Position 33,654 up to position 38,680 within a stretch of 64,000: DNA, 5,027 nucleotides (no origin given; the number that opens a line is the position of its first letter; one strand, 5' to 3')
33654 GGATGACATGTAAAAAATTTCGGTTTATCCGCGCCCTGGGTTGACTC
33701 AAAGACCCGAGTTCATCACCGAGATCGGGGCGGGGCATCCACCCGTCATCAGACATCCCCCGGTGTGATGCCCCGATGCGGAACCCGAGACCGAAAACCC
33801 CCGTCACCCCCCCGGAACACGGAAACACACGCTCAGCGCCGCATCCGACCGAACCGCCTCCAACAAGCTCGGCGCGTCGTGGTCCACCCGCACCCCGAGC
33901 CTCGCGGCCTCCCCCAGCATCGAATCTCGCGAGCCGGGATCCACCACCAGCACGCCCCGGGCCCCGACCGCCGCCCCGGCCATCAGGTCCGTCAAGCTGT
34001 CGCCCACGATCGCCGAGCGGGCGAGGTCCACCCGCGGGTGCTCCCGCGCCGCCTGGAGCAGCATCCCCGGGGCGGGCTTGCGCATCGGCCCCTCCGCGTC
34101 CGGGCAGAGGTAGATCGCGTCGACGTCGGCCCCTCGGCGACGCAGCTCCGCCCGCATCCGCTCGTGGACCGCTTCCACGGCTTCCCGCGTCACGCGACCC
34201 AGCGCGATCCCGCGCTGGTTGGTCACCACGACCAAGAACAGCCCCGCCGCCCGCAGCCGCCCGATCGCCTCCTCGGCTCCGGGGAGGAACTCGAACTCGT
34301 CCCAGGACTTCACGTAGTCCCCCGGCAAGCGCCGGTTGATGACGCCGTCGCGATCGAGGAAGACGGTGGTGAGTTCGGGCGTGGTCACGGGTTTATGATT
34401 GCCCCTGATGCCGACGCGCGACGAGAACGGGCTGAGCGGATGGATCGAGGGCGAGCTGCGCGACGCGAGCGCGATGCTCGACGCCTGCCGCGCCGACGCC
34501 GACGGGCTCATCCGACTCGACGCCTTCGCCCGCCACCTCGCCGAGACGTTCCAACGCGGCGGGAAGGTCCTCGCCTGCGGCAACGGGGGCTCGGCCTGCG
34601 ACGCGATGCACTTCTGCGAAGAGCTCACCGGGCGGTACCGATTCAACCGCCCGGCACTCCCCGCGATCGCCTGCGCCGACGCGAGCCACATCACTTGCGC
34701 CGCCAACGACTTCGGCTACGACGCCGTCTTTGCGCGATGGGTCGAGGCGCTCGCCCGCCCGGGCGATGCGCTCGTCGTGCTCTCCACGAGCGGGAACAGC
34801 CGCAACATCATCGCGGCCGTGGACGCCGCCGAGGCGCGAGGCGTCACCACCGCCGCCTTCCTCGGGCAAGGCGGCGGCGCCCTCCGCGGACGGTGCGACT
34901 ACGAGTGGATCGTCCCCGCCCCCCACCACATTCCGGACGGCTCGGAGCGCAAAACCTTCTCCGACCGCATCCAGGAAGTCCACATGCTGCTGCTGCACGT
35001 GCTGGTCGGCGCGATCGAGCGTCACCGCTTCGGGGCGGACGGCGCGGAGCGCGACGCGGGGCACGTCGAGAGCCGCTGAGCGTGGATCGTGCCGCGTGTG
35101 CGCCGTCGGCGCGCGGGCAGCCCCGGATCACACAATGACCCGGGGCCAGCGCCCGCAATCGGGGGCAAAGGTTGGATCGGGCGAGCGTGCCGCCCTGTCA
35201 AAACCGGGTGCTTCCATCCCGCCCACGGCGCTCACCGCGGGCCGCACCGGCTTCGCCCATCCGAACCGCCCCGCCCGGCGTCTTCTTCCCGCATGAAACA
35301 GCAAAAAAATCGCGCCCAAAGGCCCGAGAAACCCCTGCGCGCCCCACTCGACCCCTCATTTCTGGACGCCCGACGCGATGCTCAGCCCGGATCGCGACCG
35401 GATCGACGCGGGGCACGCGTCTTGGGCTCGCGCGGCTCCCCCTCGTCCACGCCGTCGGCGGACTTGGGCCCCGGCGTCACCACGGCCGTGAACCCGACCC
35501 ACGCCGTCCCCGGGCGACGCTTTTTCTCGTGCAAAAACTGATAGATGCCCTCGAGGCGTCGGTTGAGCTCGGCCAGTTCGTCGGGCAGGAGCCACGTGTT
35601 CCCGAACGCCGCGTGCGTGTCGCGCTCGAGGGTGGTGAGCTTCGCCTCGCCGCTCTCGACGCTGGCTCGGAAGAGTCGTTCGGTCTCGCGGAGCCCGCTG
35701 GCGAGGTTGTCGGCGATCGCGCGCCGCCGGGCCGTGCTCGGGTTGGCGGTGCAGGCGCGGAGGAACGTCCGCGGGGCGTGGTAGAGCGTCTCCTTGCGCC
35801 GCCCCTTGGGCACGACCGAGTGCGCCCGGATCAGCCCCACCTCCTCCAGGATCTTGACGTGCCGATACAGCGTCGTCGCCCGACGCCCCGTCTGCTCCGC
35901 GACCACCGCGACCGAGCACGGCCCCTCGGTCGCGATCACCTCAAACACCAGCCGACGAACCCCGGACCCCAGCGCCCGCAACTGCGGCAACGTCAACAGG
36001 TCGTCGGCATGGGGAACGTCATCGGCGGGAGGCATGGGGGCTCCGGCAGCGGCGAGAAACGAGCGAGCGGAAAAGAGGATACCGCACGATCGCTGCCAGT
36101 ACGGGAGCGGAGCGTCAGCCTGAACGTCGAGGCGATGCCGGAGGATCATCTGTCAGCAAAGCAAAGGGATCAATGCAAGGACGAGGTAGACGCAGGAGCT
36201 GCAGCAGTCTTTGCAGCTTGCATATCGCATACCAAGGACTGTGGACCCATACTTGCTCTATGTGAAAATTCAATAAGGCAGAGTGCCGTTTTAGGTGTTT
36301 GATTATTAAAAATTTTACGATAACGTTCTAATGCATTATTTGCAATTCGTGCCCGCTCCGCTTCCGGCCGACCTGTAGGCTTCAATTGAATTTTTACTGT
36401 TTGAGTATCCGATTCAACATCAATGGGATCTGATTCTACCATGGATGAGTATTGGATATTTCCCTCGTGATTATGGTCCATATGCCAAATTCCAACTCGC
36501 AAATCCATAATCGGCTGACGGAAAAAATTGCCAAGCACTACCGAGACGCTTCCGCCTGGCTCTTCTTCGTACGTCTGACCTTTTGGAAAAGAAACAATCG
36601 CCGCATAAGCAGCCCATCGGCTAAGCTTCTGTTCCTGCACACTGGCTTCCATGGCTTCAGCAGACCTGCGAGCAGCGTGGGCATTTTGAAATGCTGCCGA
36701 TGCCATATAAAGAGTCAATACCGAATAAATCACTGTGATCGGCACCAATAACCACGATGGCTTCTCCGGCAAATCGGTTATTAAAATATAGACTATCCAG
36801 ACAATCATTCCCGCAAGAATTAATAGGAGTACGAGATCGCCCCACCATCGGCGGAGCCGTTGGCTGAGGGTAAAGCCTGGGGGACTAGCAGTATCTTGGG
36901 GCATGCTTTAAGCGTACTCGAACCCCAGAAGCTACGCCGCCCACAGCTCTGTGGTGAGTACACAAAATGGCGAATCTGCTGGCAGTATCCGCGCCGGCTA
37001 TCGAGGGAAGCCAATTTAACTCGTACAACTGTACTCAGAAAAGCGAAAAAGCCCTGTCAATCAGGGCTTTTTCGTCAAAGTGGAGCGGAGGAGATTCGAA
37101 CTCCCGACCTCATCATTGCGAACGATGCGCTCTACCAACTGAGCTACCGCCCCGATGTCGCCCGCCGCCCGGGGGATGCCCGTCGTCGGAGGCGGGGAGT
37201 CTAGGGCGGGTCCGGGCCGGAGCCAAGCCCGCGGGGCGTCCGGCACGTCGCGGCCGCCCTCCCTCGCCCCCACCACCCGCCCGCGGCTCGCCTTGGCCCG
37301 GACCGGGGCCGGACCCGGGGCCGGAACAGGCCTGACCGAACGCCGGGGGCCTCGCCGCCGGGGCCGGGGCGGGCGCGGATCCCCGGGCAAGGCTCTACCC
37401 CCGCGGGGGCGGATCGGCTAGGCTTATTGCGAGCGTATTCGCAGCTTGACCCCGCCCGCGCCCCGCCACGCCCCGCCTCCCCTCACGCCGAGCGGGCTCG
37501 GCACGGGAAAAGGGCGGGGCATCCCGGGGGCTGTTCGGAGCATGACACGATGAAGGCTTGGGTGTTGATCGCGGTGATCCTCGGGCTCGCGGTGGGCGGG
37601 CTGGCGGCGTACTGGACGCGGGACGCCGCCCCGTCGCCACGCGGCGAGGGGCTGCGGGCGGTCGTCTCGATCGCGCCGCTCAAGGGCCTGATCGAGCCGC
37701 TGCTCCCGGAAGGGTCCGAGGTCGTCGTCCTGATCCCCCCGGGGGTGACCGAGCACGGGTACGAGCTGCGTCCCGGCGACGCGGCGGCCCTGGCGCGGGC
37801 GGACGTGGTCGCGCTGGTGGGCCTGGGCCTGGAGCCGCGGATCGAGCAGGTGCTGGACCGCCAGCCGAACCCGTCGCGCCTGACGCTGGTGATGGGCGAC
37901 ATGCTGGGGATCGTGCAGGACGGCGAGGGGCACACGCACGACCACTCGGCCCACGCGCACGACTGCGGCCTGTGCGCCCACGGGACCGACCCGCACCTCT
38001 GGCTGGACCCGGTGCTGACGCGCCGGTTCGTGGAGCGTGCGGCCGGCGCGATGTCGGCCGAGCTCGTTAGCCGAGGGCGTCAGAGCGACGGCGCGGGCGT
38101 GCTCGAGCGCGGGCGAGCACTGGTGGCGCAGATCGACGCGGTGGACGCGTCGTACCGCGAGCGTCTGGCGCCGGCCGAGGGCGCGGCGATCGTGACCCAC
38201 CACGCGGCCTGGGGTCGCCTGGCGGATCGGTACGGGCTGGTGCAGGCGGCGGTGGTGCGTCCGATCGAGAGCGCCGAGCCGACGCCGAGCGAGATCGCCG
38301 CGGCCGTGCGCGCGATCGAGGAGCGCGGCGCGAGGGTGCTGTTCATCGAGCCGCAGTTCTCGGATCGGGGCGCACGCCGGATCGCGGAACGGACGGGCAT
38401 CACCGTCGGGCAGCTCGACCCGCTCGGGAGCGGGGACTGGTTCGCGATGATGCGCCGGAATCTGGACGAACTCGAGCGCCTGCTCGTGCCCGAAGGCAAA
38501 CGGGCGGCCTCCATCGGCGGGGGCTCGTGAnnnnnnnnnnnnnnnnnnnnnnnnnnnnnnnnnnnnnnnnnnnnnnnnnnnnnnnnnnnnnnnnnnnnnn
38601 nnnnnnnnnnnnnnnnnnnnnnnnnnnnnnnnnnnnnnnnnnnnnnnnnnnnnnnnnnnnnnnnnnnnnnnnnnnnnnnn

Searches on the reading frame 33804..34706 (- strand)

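Call 68: search_protein_families(library=pfam, proteins=[window:33804-34706:-], max_evalue=0.00001)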
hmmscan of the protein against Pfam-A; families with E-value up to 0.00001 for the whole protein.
window:33804-34706:- (300 aa): 3 families
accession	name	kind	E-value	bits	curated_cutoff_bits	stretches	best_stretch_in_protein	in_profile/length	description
PF13242.12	Hydrolase_like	-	7.8e-10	39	22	1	208-265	2-59/75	HAD-hyrolase-like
PF00702.32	Hydrolase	-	1e-08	36.3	26.4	1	127-248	86-191/191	haloacid dehalogenase-like hydrolase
PF08645.17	PNK3P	-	3.9e-06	27.1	22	1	134-237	23-126/161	Polynucleotide kinase 3 phosphatase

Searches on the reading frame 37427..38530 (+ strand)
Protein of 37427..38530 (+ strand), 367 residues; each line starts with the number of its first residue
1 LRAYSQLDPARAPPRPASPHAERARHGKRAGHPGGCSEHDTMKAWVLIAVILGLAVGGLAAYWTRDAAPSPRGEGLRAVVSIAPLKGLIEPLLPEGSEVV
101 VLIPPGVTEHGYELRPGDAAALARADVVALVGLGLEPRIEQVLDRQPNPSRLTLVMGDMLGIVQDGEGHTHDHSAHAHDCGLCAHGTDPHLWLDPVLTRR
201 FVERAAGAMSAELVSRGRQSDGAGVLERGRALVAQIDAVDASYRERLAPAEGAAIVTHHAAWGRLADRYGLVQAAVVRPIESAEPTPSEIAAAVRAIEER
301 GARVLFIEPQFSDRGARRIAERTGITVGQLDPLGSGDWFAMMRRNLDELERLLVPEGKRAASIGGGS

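Call 67: search_protein_families(library=pfam, proteins=[window:37427-38530:+], max_evalue=0.00001)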
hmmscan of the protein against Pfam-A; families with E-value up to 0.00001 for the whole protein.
window:37427-38530:+ (367 aa): 1 family
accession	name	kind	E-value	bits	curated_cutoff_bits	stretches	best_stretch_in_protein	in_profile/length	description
PF01297.22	ZnuA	-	7.6e-52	176.8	29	1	79-350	2-261/263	Zinc-uptake complex component A periplasmic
